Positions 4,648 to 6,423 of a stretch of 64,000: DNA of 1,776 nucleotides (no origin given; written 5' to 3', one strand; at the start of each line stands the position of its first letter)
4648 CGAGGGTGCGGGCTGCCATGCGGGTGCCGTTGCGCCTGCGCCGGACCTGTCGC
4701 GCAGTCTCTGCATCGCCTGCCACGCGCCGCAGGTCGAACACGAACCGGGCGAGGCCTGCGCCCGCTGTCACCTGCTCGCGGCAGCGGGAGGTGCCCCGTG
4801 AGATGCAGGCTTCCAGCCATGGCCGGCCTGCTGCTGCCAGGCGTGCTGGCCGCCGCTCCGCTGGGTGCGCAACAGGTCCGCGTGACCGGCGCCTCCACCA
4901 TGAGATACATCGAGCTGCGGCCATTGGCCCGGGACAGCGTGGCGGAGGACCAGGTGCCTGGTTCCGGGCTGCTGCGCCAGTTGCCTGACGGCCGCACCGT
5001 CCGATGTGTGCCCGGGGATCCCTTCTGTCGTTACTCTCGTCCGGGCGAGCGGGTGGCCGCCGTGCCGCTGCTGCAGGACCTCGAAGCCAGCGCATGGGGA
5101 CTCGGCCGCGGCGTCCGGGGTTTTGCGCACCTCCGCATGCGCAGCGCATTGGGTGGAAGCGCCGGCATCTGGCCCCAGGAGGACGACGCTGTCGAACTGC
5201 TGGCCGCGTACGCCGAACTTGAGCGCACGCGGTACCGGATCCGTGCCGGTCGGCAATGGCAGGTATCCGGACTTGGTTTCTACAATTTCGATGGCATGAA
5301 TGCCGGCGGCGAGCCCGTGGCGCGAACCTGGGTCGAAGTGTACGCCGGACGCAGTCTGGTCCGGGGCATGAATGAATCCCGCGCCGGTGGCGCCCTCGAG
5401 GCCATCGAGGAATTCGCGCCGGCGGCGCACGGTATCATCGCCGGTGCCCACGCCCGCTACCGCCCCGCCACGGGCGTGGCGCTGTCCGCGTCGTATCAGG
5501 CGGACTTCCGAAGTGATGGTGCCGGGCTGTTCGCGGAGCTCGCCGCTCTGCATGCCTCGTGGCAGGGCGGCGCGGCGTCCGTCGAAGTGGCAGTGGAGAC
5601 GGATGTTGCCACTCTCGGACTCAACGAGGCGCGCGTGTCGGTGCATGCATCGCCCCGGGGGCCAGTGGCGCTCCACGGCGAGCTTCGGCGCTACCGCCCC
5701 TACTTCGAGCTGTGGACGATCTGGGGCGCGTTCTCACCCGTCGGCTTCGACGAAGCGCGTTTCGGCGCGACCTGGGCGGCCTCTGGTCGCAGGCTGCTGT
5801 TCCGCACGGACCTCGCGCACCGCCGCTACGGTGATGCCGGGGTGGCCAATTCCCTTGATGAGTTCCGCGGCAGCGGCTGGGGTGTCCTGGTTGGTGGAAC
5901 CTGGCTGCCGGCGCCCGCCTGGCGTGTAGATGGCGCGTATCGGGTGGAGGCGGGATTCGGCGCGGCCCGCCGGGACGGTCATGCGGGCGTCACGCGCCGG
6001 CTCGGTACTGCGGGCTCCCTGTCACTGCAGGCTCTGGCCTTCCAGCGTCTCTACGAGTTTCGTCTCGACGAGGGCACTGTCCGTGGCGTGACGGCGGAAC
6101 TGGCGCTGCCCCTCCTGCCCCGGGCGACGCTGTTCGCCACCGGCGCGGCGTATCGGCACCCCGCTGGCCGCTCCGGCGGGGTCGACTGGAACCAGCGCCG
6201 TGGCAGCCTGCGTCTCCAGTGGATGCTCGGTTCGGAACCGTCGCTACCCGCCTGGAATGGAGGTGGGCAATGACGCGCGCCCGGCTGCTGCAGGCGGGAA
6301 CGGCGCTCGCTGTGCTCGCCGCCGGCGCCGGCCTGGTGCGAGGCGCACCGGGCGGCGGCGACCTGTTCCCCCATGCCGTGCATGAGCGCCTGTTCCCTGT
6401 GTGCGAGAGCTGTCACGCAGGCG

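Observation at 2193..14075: Sigma-54-driven 10-gene operon joining a porin-cytochrome-like module to a Nap-like molybdoenzyme and an NrfBCD-like quinol dehydrogenase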

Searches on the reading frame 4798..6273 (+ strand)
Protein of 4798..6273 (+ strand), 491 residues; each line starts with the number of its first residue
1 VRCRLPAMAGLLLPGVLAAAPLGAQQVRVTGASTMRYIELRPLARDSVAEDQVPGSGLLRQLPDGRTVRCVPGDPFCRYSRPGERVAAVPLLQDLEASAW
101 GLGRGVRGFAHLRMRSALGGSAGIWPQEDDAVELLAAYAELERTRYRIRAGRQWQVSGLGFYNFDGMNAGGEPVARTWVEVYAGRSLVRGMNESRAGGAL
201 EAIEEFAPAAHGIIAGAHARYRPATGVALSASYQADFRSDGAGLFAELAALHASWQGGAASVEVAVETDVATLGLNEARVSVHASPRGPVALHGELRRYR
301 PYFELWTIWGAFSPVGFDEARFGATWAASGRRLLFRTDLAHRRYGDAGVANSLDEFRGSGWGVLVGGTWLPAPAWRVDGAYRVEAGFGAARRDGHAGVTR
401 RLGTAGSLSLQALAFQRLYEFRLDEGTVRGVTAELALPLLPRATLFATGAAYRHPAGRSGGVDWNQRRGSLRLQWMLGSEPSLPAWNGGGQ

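Call 5: search_protein_families(library=pfam, proteins=[window:4798-6273:+], max_evalue=0.01)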
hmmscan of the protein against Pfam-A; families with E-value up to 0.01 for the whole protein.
window:4798-6273:+ (491 aa): 0 families

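Call 6: search_protein_families(library=ncbifam, proteins=[window:4798-6273:+], max_evalue=0.01)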
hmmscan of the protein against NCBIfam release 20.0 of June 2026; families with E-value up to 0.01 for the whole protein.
window:4798-6273:+ (491 aa): 0 families

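Call 11: find_homologous_proteins(query=window:4798-6273:+, max_evalue=0.001)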
Query window:4798-6273:+ (491 aa): 463 proteins with E <= 0.001 among 8000 candidates; the best 120 are listed.
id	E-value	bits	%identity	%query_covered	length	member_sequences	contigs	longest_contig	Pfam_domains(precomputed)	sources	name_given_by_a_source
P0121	0.0e+0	1073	100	99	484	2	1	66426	-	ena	-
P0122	5.9e-205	700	65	99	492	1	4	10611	-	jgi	jgi:hypothetical protein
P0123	9.9e-196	670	66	93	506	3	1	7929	-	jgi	jgi:hypothetical protein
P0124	2.1e-194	665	64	96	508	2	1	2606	-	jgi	jgi:hypothetical protein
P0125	3.6e-193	661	62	98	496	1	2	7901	-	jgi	jgi:hypothetical protein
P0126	2.3e-187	642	60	100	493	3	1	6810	-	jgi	jgi:hypothetical protein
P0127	4.1e-187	641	63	98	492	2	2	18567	-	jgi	jgi:hypothetical protein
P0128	4.5e-186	638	61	99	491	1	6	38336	-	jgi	jgi:hypothetical protein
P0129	9.2e-186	637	61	100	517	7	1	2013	-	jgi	jgi:hypothetical protein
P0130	5.5e-184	631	62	95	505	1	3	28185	-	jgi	jgi:hypothetical protein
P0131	8.3e-179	614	61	95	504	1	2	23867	-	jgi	jgi:hypothetical protein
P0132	1.3e-178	613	61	97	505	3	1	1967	-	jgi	jgi:hypothetical protein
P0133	2.3e-175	602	61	94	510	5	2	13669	-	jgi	jgi:hypothetical protein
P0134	7.5e-175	601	60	95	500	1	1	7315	-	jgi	jgi:hypothetical protein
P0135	9.2e-175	600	61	93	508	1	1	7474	-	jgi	jgi:hypothetical protein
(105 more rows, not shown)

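Call 21: predict_structure(alignment_id=A1)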
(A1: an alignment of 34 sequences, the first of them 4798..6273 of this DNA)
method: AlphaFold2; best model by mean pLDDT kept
length: 491 residues; sequences in the alignment: 34
mean_pLDDT: 79.5   pTM: 0.73
mean pLDDT of the five models: 79.5, 79.3, 78.9, 78.9, 77.9
residues with pLDDT >= 90: 193; 70-90: 174; 50-70: 72; < 50: 52
segments of 3 or more residues with pLDDT < 50: 1-6, 190-204, 304-313, 350-353, 420-423, 483-491
pLDDT, mean of each block of 10 residues (from residue 1): 44 52 71 87 80 80 77 82 83 88 86 83 62 87 93 77 89 94 78 38 52 91 95 87 84 94 94 89 94 94 48 69 93 94 67 59 96 96 78 94 95 79 67 95 91 76 83 79 40 28
secondary structure, 60 per line:
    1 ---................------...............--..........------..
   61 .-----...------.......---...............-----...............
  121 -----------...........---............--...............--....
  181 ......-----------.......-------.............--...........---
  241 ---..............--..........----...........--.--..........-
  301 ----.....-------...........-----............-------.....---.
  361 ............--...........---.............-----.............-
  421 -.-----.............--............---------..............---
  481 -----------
elements in order: H4-19 E26-40 E43-49 E59-61 E67-69 E76-82 E86-100 E106-120 E132-142 E146-157 E160-174 E177-186 H198-204 E212-224 E227-237 E244-257 E260-269 E274-284 E290-299 H305-309 E317-327 E333-344 H352-356 E360-372 E375-385 E389-401 E407-419 E428-440 E443-454 E464-477

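Call 25: fold_search(model_id=the predicted structure, library=pdb)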
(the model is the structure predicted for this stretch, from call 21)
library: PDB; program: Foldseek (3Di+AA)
matches with E <= 10: 1123; with E <= 0.001: 400
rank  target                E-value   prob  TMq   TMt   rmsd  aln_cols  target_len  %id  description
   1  5ldt_A                2.3e-11  1.00  0.35  0.40  13.3       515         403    9  Crystal Structures of MOMP from Campylobacter jejuni (released 2016-10-26)
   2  5ldv                  1.4e-10  1.00  0.37  0.42  13.0       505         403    9  Crystal Structures of MOMP from Campylobacter jejuni (released 2016-10-26)
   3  8pz4                  1.6e-09  1.00  0.33  0.34  15.0       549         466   10  Structure of alginate transporter, AlgE, solved at wavelength 2.755 A (released 2023-10-25)
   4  8jto                  1.8e-09  1.00  0.24  0.30  17.6       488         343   12  Outer membrane porin of Burkholderia pseudomallei (BpsOmp38) in complex with ceftazidime (released 2024-06-26)
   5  8bys_A                3.0e-09  1.00  0.30  0.41  12.2       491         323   10  Outer membrane attachment porin OmpM1 from Veillonella parvula, native (released 2023-11-08)
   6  4b61_A                4.5e-09  1.00  0.34  0.37  14.6       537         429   10  In meso structure of alginate transporter, AlgE, from Pseudomoas aeruginosa, PAO1. Crystal form 3. (released 2013-07-17)
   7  3wi5                  4.5e-09  1.00  0.24  0.34  14.8       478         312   10  Crystal structure of the Loop 7 mutant PorB from Neisseria meningitidis serogroup B (released 2014-01-01)
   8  4b61_B                4.8e-09  1.00  0.32  0.35  15.0       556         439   10  In meso structure of alginate transporter, AlgE, from Pseudomoas aeruginosa, PAO1. Crystal form 3. (released 2013-07-17)
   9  9fy9_D                5.5e-09  1.00  0.50  0.37   8.0       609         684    8  Cryo-EM structure of the type 1 chaperone-usher pilus FimD-tip complex (FimDHGFC) - Conformer 1 (released 2025-06-04)
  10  8q2o                  6.0e-09  1.00  0.33  0.35  14.9       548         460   10  Structure of alginate transporter AlgE from P. aeruginosa PAO1 by using Se-MAG for the the lipid cubic phase crystalliza (released 2024-05-15)
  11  3rfz_B                6.3e-09  1.00  0.47  0.32   8.7       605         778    8  Crystal structure of the FimD usher bound to its cognate FimC:FimH substrate (released 2011-06-01)
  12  7vu2                  6.3e-09  1.00  0.39  0.43  13.4       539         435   10  Chitoporin from Serratia marcescens (released 2022-11-09)
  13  8rqp                  6.9e-09  1.00  0.33  0.35  15.0       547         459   10  In meso structure of the alginate exporter, AlgE, from Pseudomonas aeruginosa in 7.10 monoacylglycerol (released 2024-04-03)
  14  8wv0_B                1.0e-08  1.00  0.25  0.32  14.8       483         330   11  Outer membrane porin of Burkholderia pseudomallei (BpsOmp38) (released 2024-10-30)
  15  3rbh_C                1.1e-08  1.00  0.33  0.37  13.2       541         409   10  Structure of alginate export protein AlgE from Pseudomonas aeruginosa (released 2011-07-27)
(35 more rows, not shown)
